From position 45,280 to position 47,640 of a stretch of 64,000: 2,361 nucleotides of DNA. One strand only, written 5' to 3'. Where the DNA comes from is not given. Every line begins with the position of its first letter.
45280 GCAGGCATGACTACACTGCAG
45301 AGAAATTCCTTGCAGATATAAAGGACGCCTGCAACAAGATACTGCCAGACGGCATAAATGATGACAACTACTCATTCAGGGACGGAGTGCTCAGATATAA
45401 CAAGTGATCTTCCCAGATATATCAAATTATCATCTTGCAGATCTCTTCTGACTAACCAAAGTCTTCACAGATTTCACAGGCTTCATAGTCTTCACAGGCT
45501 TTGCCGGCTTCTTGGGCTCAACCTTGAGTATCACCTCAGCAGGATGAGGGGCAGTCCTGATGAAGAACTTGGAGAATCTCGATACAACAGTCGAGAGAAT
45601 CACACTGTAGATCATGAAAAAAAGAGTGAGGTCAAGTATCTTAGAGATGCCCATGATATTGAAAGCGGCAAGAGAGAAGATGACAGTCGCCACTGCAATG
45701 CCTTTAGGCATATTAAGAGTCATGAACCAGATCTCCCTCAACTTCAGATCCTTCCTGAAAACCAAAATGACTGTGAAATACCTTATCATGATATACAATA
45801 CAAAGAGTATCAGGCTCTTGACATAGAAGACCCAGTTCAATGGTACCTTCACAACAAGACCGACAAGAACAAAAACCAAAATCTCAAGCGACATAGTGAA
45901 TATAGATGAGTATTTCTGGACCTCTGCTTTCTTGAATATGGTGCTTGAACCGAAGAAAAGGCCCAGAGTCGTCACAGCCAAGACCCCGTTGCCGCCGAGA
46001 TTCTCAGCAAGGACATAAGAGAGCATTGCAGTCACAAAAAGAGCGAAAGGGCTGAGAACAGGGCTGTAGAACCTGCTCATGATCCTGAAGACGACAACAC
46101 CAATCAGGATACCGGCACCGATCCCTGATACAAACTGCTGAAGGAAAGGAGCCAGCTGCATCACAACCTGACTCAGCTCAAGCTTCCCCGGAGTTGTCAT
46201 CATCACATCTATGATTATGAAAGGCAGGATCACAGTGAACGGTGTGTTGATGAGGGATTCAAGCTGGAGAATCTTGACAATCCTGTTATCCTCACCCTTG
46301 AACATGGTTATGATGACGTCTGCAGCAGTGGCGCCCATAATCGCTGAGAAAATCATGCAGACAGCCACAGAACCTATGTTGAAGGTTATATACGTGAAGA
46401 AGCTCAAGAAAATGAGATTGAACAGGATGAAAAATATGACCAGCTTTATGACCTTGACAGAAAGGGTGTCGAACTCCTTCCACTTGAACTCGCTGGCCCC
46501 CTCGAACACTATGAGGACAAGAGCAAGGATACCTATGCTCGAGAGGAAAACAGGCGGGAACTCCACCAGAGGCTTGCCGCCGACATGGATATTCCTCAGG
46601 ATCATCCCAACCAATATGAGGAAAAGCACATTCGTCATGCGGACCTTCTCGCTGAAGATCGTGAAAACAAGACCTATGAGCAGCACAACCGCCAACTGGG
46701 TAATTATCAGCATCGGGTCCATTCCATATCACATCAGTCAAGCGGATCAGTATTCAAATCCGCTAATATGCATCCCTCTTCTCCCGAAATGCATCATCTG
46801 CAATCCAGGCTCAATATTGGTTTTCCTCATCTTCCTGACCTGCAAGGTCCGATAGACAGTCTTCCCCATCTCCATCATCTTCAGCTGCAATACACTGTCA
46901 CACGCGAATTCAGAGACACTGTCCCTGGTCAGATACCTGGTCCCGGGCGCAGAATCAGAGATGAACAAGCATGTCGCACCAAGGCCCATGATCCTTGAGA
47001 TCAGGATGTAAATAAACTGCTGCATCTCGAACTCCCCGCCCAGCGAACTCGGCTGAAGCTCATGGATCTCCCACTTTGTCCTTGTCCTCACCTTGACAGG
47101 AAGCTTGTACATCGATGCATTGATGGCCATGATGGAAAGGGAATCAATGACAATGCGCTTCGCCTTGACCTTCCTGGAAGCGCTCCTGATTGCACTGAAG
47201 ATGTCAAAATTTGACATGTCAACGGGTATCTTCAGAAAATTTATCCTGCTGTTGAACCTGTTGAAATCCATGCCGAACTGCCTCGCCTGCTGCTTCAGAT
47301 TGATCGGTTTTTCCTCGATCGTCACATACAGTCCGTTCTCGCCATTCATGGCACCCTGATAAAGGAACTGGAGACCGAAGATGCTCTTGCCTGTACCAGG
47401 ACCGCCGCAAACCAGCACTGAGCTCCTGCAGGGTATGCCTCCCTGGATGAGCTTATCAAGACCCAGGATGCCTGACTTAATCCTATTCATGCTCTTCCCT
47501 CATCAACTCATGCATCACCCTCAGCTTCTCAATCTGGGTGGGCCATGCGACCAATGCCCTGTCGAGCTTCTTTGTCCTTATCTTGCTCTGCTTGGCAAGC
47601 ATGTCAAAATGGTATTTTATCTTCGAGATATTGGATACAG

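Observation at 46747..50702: Compact KaiC-like / flavodoxin-like / wHTH / KaiC-like cluster downstream of a B12-radical-SAM gene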

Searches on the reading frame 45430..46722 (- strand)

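Call 3: search_protein_families(library=pfam, proteins=[window:45430-46722:-], max_evalue=0.01)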
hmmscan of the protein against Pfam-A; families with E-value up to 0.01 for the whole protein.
window:45430-46722:- (430 aa): 1 family
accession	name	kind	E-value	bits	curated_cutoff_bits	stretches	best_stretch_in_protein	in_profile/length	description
PF00999.27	Na_H_Exchanger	-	7.9e-29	101.1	26.2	1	16-380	6-363/375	Sodium/hydrogen exchanger, transmembrane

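Call 4: search_protein_families(library=ncbifam, proteins=[window:45430-46722:-], max_evalue=0.01)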
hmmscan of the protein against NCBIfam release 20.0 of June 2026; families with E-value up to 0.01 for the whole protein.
window:45430-46722:- (430 aa): 3 families
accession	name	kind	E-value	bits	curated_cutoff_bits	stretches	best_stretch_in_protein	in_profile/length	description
NF003716.0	PRK05326.1-3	equivalog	1.3e-25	89.9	355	1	5-377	6-378/499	potassium/proton antiporter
NF003715.0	PRK05326.1-2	equivalog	1.3e-15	56.7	309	1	10-347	11-347/595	potassium/proton antiporter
NF003714.0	PRK05326.1-1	equivalog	3.6e-14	52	471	1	11-377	14-375/577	potassium/proton antiporter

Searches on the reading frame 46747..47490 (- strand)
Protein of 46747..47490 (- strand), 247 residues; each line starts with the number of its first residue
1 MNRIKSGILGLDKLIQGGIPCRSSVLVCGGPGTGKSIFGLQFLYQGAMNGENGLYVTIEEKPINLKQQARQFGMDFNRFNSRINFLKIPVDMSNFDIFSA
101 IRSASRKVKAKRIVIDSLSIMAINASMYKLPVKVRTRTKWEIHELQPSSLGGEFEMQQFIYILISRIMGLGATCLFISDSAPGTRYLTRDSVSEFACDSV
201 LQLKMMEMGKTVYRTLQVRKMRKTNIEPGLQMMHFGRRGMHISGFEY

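Call 3: search_protein_families(library=pfam, proteins=[window:46747-47490:-], max_evalue=0.01)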
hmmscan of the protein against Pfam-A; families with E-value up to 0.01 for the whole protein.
window:46747-47490:- (247 aa): 3 families
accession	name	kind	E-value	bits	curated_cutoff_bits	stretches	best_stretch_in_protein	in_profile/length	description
PF06745.19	ATPase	-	6.5e-49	166.8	26.6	2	4-121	1-131/231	KaiC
PF13481.12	AAA_25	-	0.00022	21.3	27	1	5-120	16-154/195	AAA domain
PF09848.15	SLFN-g3_helicase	-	0.00093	19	24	1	24-87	3-74/354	Schlafen group 3, DNA/RNA helicase domain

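Call 4: search_protein_families(library=ncbifam, proteins=[window:46747-47490:-], max_evalue=0.01)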
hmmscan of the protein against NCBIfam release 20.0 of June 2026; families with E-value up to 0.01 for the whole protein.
window:46747-47490:- (247 aa): 12 families
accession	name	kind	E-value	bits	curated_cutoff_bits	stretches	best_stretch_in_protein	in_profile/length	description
TIGR03877.1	thermo_KaiC_1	hypoth_equivalog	2.5e-36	125.4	307.25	2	1-85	1-85/238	KaiC domain-containing protein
NF006799.0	PRK09302.1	equivalog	5.3e-30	104.5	408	2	2-120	11-141/515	circadian clock protein KaiC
TIGR03880.1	KaiC_arch_3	hypoth_equivalog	1.5e-28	99.9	249.45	1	7-121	1-119/224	KaiC domain-containing protein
TIGR03881.1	KaiC_arch_4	hypoth_equivalog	2.5e-28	99.3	247.8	1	3-226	2-211/231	KaiC domain-containing protein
TIGR02655.1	circ_KaiC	equivalog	2.7e-21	75.8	546.25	1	3-120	2-131/484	circadian clock protein KaiC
NF004723.0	PRK06067.1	subfamily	3.4e-16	59.5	194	1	4-127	16-147/243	flagellar accessory protein FlaH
NF052589.1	ArlH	equivalog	6.8e-15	55.4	215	1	11-225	9-204/229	archaellum protein ArlH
TIGR03878.1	thermo_KaiC_2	hypoth_equivalog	2.4e-11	43.4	232.2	1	16-121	30-143/259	KaiC domain-containing protein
TIGR00416.1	sms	equivalog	4.5e-10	38.8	403.05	1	2-122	74-183/454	DNA repair protein RadA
NF004629.0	PRK05973.1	equivalog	6.8e-07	28.5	156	1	24-135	66-173/237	DNA helicase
NF006320.0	PRK08533.1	equivalog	3e-05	23.8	215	1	11-119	13-127/230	flagellar accessory protein FlaH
NF003301.0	PRK04301.1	equivalog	0.003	16.8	259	1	2-118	81-206/316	DNA repair and recombination protein RadA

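Call 78: search_solved_structures(query=window:46747-47490:-, max_evalue=1e-20, show_alignments=1)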
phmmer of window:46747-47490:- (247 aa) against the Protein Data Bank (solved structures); distinct sequences matched with E-value up to 1e-20: 33.
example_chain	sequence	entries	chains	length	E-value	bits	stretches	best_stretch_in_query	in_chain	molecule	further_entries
8zn5_B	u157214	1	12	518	3.2e-38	134.7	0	3-120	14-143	KaiC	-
8zn6_F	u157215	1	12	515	4e-35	124.5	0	3-120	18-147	KaiC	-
7dyi_A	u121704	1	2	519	5.2e-34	120.9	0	4-119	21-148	Circadian clock protein kinase KaiC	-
7x1z_A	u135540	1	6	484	5.6e-34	120.8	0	4-229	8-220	Circadian clock oscillator protein KaiC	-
3s1a_A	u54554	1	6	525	9.1e-34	120.1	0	4-119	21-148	Circadian clock protein kinase kaiC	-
9ofh_A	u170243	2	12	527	9.4e-34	120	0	4-119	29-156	Circadian clock oscillator protein KaiC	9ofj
3k0c_A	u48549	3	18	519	1e-33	119.9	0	4-119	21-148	Circadian clock protein kinase KaiC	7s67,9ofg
7s65_A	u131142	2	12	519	1.1e-33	119.9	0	4-119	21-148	Circadian clock protein kinase KaiC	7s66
7x1y_A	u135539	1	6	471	1.5e-33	119.4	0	4-229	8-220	Circadian clock oscillator protein KaiC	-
3jzm_A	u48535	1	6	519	1.7e-33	119.2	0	4-119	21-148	Circadian clock protein kinase kaiC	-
7wdc_A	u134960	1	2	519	1.9e-33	119.1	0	4-119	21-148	Circadian clock protein kinase KaiC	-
4ijm_A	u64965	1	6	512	1.9e-33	119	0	4-229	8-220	Circadian clock protein kinase KaiC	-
7dyk_A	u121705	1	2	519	2e-33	119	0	4-119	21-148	Circadian clock protein kinase KaiC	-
1u9i_A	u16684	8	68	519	2e-33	118.9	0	4-119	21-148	KaiC | Circadian clock protein kinase kaiC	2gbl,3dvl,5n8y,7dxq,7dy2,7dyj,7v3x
1tf7_A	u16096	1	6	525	2.2e-33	118.8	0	4-119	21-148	KaiC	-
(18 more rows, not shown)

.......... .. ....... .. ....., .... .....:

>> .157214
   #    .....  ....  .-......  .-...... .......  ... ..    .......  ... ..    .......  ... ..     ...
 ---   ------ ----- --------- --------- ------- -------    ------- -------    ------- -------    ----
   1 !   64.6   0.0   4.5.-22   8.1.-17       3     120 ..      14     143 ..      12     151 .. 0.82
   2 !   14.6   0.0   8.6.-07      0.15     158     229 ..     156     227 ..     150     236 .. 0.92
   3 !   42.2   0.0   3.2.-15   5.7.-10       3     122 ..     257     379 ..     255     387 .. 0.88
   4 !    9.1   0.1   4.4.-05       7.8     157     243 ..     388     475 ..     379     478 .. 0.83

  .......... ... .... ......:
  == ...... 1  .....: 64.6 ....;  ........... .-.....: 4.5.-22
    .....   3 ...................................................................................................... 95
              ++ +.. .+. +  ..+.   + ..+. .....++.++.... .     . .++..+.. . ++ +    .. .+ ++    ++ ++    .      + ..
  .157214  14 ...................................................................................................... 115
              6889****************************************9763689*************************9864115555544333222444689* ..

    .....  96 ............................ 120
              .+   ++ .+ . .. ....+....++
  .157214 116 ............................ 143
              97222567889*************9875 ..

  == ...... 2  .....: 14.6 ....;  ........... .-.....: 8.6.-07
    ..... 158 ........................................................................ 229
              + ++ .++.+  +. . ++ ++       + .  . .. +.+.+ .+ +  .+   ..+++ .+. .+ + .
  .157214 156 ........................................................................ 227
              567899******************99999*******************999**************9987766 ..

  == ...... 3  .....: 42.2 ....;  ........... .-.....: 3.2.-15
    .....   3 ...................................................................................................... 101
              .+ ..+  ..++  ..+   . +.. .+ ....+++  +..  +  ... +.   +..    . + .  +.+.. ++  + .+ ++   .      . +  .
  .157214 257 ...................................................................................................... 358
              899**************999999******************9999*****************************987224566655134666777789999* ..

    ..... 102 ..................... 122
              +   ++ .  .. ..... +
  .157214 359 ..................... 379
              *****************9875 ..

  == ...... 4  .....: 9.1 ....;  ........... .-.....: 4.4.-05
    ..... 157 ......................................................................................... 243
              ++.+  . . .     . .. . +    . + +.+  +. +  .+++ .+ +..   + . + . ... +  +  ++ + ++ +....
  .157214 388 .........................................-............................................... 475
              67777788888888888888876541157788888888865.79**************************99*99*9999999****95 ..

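Call 80: search_protein_families(library=padloc, proteins=[window:46747-47490:-], max_evalue=0.001)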
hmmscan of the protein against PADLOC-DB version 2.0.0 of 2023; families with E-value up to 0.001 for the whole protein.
window:46747-47490:- (247 aa): 0 families
